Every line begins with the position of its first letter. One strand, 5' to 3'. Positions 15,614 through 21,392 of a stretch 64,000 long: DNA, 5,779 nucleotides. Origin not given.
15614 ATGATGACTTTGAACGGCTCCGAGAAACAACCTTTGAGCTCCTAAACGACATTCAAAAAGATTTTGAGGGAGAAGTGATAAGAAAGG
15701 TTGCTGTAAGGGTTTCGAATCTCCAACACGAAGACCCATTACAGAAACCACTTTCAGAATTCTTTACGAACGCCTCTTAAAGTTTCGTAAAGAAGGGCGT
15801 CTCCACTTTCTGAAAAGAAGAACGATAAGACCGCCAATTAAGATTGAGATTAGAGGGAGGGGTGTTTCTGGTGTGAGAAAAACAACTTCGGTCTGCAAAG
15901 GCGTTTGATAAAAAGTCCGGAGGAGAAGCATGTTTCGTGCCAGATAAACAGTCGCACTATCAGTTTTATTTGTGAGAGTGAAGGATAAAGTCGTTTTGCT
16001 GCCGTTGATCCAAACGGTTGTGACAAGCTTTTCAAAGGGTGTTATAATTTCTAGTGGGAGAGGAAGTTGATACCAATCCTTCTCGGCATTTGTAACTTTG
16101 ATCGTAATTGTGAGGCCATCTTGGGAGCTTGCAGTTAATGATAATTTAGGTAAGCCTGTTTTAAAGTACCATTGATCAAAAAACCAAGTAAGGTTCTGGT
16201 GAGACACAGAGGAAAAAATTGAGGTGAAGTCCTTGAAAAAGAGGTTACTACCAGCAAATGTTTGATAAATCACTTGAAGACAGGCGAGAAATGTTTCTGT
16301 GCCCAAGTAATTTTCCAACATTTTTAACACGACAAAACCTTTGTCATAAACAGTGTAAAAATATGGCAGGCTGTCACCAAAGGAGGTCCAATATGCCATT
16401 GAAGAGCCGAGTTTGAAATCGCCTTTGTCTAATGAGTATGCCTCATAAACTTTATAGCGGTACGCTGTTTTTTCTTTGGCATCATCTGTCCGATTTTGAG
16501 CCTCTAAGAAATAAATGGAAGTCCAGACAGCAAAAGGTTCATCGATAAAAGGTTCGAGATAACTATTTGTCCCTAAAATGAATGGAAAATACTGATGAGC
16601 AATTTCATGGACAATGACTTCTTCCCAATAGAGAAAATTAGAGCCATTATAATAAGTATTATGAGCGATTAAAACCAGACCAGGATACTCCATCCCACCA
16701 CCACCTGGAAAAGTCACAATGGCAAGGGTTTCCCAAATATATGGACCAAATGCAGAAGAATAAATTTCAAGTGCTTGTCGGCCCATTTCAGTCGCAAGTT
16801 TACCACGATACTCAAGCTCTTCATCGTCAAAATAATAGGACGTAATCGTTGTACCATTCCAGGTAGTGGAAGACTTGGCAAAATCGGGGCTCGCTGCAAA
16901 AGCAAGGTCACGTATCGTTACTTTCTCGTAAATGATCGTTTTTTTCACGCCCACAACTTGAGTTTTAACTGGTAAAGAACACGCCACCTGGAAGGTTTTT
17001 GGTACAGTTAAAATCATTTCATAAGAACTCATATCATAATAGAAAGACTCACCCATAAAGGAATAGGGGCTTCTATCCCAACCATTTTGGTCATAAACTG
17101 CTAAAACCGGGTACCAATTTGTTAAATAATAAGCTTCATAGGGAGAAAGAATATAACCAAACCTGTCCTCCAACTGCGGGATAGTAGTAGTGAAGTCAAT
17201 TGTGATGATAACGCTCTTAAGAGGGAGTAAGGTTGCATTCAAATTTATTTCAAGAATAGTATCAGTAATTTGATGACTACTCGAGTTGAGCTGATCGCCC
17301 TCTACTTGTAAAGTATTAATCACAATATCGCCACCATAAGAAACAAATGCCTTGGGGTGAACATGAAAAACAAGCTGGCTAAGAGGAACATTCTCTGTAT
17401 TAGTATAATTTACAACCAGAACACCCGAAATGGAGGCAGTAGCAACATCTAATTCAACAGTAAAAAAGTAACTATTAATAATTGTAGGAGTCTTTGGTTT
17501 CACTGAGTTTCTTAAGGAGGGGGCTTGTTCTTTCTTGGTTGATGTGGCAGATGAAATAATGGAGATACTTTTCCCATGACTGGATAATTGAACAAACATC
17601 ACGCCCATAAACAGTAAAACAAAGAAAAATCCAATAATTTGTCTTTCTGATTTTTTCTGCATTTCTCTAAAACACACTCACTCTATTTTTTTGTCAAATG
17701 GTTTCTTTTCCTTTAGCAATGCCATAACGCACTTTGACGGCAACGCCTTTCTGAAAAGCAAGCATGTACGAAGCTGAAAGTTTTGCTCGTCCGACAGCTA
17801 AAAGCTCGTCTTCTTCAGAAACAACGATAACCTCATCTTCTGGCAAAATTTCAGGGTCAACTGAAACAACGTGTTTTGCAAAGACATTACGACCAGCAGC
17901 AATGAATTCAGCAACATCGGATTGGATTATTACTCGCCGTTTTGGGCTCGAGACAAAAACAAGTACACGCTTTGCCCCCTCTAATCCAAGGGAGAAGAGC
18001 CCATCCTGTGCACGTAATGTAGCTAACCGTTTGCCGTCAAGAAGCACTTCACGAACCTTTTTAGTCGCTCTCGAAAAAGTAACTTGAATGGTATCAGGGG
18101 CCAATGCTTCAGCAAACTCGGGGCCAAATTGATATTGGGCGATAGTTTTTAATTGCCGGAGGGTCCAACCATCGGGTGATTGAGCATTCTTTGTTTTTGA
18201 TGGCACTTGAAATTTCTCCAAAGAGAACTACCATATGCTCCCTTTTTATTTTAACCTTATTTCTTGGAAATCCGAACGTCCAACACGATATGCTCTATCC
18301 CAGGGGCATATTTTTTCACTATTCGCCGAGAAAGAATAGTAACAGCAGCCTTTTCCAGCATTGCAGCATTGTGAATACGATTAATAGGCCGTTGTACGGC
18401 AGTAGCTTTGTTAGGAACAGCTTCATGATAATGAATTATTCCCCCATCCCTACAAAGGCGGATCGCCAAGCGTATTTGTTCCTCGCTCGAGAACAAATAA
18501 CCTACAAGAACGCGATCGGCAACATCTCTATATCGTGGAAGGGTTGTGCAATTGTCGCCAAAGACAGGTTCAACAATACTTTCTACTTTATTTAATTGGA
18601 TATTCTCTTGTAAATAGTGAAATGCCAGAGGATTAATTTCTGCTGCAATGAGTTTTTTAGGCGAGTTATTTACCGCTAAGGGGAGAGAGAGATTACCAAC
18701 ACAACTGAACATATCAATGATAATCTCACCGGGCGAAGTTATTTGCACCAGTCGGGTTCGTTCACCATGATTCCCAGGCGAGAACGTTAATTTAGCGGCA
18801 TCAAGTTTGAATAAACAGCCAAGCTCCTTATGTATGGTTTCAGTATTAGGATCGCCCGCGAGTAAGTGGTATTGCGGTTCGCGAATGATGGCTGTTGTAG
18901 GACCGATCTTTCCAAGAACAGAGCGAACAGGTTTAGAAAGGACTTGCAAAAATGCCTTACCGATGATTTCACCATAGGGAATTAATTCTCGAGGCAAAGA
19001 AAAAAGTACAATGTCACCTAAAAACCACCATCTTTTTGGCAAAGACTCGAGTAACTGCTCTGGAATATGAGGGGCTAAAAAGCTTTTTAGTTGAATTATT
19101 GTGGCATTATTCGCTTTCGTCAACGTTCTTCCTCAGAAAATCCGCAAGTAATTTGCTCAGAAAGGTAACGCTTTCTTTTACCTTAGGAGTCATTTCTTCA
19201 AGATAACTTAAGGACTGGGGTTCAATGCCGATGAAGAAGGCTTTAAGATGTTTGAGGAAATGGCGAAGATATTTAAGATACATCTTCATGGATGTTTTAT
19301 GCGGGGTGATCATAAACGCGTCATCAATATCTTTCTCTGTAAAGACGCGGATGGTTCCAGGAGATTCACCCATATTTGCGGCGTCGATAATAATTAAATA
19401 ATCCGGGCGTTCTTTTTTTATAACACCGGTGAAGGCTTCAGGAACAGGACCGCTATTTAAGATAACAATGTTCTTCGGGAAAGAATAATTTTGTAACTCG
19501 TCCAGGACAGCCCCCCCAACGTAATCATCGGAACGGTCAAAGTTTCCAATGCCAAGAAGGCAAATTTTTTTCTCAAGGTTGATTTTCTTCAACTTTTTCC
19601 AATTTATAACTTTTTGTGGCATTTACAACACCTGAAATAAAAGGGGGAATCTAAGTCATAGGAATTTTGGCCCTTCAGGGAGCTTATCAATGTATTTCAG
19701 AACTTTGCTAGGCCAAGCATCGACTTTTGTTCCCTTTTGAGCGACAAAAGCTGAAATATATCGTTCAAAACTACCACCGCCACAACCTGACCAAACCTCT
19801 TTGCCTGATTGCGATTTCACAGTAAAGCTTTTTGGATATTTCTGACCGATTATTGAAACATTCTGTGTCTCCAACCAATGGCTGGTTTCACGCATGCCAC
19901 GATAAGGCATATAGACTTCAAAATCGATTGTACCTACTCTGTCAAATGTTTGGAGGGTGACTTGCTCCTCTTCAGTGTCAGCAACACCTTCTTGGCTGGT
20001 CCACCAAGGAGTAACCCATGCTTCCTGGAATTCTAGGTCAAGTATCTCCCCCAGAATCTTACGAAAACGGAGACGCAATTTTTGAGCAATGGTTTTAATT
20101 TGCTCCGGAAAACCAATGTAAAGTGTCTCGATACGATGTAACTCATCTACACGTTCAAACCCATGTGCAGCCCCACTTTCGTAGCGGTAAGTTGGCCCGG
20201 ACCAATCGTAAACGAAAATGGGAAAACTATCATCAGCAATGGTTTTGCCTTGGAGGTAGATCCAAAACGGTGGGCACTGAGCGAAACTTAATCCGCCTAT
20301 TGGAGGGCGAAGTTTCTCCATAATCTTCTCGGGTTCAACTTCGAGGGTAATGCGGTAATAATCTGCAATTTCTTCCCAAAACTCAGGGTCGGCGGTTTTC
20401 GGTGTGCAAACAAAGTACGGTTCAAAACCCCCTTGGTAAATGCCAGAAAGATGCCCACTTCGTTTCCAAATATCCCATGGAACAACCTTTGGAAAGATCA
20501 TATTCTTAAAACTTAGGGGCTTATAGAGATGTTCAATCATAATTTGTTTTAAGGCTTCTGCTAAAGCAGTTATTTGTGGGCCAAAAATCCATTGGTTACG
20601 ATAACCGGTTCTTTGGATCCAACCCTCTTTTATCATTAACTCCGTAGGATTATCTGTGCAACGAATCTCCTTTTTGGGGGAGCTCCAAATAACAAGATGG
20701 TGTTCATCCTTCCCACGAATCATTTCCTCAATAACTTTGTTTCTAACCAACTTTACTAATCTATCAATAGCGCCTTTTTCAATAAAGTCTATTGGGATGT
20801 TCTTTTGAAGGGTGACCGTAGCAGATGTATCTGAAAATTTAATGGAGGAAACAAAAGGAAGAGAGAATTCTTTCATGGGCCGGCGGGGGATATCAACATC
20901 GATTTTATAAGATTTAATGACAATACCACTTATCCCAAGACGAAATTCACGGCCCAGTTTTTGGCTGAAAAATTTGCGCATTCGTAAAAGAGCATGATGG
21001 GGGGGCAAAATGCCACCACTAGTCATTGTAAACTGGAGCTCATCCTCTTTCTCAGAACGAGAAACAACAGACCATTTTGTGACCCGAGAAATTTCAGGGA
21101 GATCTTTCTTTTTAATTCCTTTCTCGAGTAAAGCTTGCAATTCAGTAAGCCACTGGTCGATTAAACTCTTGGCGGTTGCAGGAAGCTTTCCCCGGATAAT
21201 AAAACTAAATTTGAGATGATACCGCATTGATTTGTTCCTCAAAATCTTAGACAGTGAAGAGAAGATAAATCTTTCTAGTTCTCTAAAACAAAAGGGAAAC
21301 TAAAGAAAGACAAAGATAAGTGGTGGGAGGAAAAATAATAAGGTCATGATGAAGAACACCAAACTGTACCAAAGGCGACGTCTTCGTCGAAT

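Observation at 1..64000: CTCGAG behaves like a highly iterated palindrome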

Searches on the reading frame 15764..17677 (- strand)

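Call 7: search_protein_families(library=ncbifam, proteins=[window:15764-17677:-])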
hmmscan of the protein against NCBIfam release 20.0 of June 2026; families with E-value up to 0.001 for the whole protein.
window:15764-17677:- (637 aa): 2 families
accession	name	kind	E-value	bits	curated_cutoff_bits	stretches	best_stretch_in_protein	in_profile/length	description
TIGR02412.1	pepN_strep_liv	equivalog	3.2e-13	48.9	591.2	1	297-533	226-468/832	aminopeptidase N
TIGR02414.1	pepN_proteo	equivalog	2.2e-11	42.7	718.2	1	439-527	370-460/868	aminopeptidase N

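Call 20: search_protein_families(library=pfam, proteins=[window:15764-17677:-], max_evalue=0.00001)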
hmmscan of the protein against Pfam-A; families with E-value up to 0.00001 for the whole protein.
window:15764-17677:- (637 aa): 1 family
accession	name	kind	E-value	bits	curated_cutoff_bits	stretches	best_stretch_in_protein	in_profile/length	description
PF01433.26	Peptidase_M1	-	1.7e-19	70.8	27.7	1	296-503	3-218/218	Peptidase family M1 domain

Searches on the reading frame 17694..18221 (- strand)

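Call 20: search_protein_families(library=pfam, proteins=[window:17694-18221:-], max_evalue=0.00001)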
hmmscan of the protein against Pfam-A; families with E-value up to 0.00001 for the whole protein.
window:17694-18221:- (175 aa): 2 families
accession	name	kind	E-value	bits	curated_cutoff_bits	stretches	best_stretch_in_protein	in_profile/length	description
PF14810.12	TGT_C2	-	7.9e-26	90.5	25.3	1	23-92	2-71/72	Patch-forming domain C2 of tRNA-guanine transglycosylase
PF01472.26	PUA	-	2e-17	63.3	24.8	1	96-165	2-71/74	PUA domain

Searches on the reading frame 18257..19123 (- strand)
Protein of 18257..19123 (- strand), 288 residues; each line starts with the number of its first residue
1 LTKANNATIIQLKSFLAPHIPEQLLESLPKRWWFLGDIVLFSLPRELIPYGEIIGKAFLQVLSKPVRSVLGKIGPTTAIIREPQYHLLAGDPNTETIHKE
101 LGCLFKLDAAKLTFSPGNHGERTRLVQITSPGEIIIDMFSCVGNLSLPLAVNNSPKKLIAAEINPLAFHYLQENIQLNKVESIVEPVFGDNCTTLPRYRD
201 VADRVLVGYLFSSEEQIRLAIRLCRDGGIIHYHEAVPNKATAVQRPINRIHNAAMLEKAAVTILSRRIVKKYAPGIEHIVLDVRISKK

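Call 20: search_protein_families(library=pfam, proteins=[window:18257-19123:-], max_evalue=0.00001)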
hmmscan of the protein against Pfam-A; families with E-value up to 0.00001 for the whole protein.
window:18257-19123:- (288 aa): 2 families
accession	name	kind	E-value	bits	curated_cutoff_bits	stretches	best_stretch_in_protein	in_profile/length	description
PF02475.24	TRM5-TYW2_MTfase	-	5.8e-48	163.4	28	1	96-257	1-159/164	TRM5/TYW2 methyltransferase domain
PF25133.1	TYW2_N_2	-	1.2e-16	61.1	27.7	1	12-91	1-77/79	TYW2 N-terminal domain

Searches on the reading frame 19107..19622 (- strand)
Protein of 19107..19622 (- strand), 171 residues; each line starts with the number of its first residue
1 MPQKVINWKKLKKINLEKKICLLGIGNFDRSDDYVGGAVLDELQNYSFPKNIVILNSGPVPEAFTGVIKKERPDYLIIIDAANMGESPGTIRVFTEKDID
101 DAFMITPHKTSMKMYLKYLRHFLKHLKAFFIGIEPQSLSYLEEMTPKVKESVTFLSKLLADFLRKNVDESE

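Call 20: search_protein_families(library=pfam, proteins=[window:19107-19622:-], max_evalue=0.00001)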
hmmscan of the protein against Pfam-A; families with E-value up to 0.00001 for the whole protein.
window:19107-19622:- (171 aa): 1 family
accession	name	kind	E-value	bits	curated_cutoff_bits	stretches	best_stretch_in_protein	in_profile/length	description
PF01750.23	HycI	-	3.2e-19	69.5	23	1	41-158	5-126/130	Hydrogenase maturation protease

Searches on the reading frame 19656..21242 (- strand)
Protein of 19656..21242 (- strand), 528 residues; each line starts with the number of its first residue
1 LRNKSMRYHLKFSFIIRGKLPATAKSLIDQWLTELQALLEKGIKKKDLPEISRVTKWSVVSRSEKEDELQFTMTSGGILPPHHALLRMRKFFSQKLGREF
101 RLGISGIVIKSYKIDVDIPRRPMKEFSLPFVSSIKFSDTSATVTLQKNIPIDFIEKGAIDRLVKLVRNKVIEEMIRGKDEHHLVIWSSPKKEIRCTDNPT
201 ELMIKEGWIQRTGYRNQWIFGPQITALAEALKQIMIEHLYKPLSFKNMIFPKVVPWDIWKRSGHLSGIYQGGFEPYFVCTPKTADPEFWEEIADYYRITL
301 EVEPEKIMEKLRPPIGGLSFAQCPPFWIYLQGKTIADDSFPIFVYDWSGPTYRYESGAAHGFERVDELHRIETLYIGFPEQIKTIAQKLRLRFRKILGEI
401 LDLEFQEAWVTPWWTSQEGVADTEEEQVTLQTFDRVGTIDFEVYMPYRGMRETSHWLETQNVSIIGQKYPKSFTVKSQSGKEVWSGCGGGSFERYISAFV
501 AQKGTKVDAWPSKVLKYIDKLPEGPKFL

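Call 7: search_protein_families(library=ncbifam, proteins=[window:19656-21242:-])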
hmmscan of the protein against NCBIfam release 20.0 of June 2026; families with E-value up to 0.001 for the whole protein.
window:19656-21242:- (528 aa): 3 families
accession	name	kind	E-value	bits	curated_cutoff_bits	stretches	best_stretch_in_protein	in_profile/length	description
NF002120.0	PRK00960.1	equivalog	2.2e-150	501.7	611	1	5-528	2-515/518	serine--tRNA ligase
TIGR00415.1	serS_MJ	equivalog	2e-77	260.8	489.55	1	6-527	1-511/518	serine--tRNA ligase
NF005479.0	PRK07080.1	equivalog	0.00016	20.8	357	1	204-517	27-314/318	amino acid--[acyl-carrier-protein] ligase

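Call 12: find_encoding_contigs(protein=window:19656-21242:-, flank=10000, max_places=6)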
Protein window:19656-21242:- (528 aa): no gene with exactly this product is on record in the collection.

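Call 14: find_homologous_proteins(query=window:19656-21242:-, max_evalue=1e-30)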
Query window:19656-21242:- (528 aa): 208 proteins with E <= 1e-30 among 7975 candidates; the best 120 are listed.
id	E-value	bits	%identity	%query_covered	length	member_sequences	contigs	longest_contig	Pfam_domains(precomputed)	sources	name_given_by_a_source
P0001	0.0e+0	1190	98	99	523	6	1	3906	PF18490.8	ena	-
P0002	0.0e+0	1060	85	99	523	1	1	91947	PF18490.8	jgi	-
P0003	3.4e-287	972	77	99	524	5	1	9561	PF18490.8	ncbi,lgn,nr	ncbi:MAG: serine--tRNA ligase [Asgard group archaeon]|nr:serine--tRNA ligase [Asgard group archaeon]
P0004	4.4e-283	958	76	99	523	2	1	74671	PF18490.8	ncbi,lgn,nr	ncbi:MAG: serine--tRNA ligase [Candidatus Heimdallarchaeota archaeon]|nr:serine--tRNA ligase [Candid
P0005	5.7e-280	948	75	99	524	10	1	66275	PF18490.8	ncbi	-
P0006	2.2e-278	943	74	99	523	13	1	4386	PF18490.8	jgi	jgi:seryl-tRNA synthetase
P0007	4.5e-278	942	76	99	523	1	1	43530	PF18490.8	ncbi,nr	ncbi:MAG: serine--tRNA ligase [Asgard group archaeon]|nr:serine--tRNA ligase [Asgard group archaeon]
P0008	1.3e-276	937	76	99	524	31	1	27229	PF18490.8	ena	-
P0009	1.5e-276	937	74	99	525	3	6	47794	PF18490.8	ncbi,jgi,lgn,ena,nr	ncbi:MAG TPA: serine--tRNA ligase [candidate division Zixibacteria bacterium]|nr:serine--tRNA ligase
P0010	3.6e-276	935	74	99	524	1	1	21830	PF18490.8,PF00587.31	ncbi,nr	ncbi:MAG: serine--tRNA ligase [Asgard group archaeon]|nr:serine--tRNA ligase [Asgard group archaeon]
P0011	3.8e-276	935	74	99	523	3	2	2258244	PF18490.8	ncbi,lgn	-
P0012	6.1e-276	934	74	99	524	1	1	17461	PF18490.8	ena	-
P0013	2.0e-275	933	75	99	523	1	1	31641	PF18490.8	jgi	jgi:seryl-tRNA synthetase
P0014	8.1e-272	921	75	99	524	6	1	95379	PF18490.8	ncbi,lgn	-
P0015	2.6e-271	919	74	99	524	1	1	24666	PF18490.8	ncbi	-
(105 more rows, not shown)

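Call 17: find_related_loci(query=A1, collection=genome_contigs, flank=10000)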
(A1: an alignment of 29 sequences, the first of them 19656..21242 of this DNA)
Query A1 (528 aa) in genome_contigs; peptide patterns used: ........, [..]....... (x = any residue, [..] = any of these).
284 stretches matched a pattern; 46 encode a relative of the query (tblastn E <= 1e-3); 46 distinct loci.
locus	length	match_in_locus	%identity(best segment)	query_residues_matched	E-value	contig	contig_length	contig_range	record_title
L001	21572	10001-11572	76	5-528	0e+0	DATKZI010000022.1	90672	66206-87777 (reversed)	MAG TPA_asm: Candidatus Bathyarchaeia archaeon isolate SMAG_U14241 k141_3716571, whole genome shotgun sequence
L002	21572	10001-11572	75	6-528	0e+0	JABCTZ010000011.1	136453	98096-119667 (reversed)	MAG: Candidatus Heimdallarchaeota archaeon isolate HM7_B34 k127_188953, whole genome shotgun sequence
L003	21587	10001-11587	75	1-528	0e+0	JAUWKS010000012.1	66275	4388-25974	MAG: Candidatus Heimdallarchaeota archaeon isolate CSMAG_2352 CSMAG_2352_k127_764775_length_66275_cov_19.4057, whole gen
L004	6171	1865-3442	75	3-528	0e+0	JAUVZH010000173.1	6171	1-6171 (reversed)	MAG: Candidatus Heimdallarchaeota archaeon isolate CSMAG_1263 CSMAG_1263_k141_1403861_length_6171_cov_7.0000, whole geno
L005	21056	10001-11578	74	3-528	0e+0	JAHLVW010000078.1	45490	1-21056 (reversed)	MAG: Candidatus Heimdallarchaeota archaeon isolate 12F4_9 k141_54478, whole genome shotgun sequence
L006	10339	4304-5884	74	3-528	0e+0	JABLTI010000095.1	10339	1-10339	MAG: Promethearchaeati archaeon isolate HMA_bin2.83 metabat2_83_fa_scaffold_9611, whole genome shotgun sequence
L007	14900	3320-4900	75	3-528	0e+0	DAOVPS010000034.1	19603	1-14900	MAG TPA_asm: Candidatus Heimdallarchaeota archaeon isolate CSMAG_1555 CSMAG_1555_k141_1541798_length_19603_cov_66.1255,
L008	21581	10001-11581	74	3-528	0e+0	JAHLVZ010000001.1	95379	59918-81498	MAG: Candidatus Heimdallarchaeota archaeon isolate 12R2_15 NODE_63_length_95379_cov_13.764897, whole genome shotgun sequ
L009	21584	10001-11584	67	2-528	0e+0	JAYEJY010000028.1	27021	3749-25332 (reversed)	MAG: Promethearchaeati archaeon isolate MAG151 MAG151_28, whole genome shotgun sequence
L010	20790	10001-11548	50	6-528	0e+0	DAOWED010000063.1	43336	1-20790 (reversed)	MAG TPA_asm: Candidatus Heimdallarchaeota archaeon isolate CSMAG_1930 CSMAG_1930_k141_1657945_length_43336_cov_11.1979,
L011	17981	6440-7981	51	5-527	2e-177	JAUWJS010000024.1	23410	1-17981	MAG: Candidatus Heimdallarchaeota archaeon isolate CSMAG_2326 CSMAG_2326_k127_2174395_length_23410_cov_96.0649, whole ge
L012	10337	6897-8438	51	5-527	3e-177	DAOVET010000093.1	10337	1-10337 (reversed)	MAG TPA_asm: Candidatus Heimdallarchaeota archaeon isolate CSMAG_1090 CSMAG_1090_k141_4528605_length_10337_cov_8.4395, w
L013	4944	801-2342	51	5-527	0e+0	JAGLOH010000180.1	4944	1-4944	MAG: Candidatus Heimdallarchaeota archaeon isolate RS_7_21 ROV157_7.bin.21.fa_180, whole genome shotgun sequence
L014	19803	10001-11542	52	5-527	7e-177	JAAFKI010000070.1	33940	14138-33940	MAG: Candidatus Heimdallarchaeota archaeon isolate C4.bin.14 k83_894844, whole genome shotgun sequence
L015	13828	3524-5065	51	5-527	1e-176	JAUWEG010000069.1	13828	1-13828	MAG: Candidatus Heimdallarchaeota archaeon isolate CSMAG_2184 CSMAG_2184_k141_1219911_length_13828_cov_10.9839, whole ge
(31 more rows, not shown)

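Call 27: find_encoding_contigs(protein=P0002, flank=10000, max_places=4)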
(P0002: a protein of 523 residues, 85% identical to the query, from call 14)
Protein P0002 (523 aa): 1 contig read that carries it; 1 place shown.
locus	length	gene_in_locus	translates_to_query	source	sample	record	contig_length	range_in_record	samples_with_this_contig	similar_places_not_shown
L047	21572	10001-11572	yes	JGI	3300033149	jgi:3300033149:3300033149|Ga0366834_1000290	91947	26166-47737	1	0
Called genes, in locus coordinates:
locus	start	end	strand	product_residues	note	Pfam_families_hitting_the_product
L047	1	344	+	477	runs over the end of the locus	PF00578:AhpC-TSA, PF08534:Redoxin, PF00085:Thioredoxin (weak), PF13098:Thioredoxin_2 (faint), PF13905:Thioredoxin_8, PF13386:DsbD_2 (faint)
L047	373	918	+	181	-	-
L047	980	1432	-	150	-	PF02566:OsmC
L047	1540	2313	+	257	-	-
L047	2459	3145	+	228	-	-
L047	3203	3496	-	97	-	PF04023:FeoA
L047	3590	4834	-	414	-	PF03065:Glyco_hydro_57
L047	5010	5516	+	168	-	-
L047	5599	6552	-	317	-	PF02289:MCH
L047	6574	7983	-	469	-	PF03721:UDPG_MGDP_dh_N, PF00984:UDPG_MGDP_dh, PF03720:UDPG_MGDP_dh_C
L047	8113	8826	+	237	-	PF13489:Methyltransf_23, PF07021:MetW (weak), PF08241:Methyltransf_11, PF08242:Methyltransf_12, PF13649:Methyltransf_25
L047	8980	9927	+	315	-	-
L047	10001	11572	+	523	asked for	PF18490:tRNA_bind_4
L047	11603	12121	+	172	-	PF01750:HycI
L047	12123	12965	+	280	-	PF25133:TYW2_N_2, PF02475:TRM5-TYW2_MTfase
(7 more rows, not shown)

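Call 28: find_encoding_contigs(protein=P0001, flank=10000, max_places=4)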
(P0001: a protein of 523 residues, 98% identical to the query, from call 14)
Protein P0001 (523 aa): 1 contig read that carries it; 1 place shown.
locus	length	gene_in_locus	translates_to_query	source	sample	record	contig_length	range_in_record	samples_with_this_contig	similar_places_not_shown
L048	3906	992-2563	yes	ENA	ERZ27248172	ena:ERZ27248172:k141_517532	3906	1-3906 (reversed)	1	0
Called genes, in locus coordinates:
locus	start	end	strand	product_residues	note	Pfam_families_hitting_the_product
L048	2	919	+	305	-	?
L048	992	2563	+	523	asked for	PF18490:tRNA_bind_4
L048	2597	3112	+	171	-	PF01750:HycI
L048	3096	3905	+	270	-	?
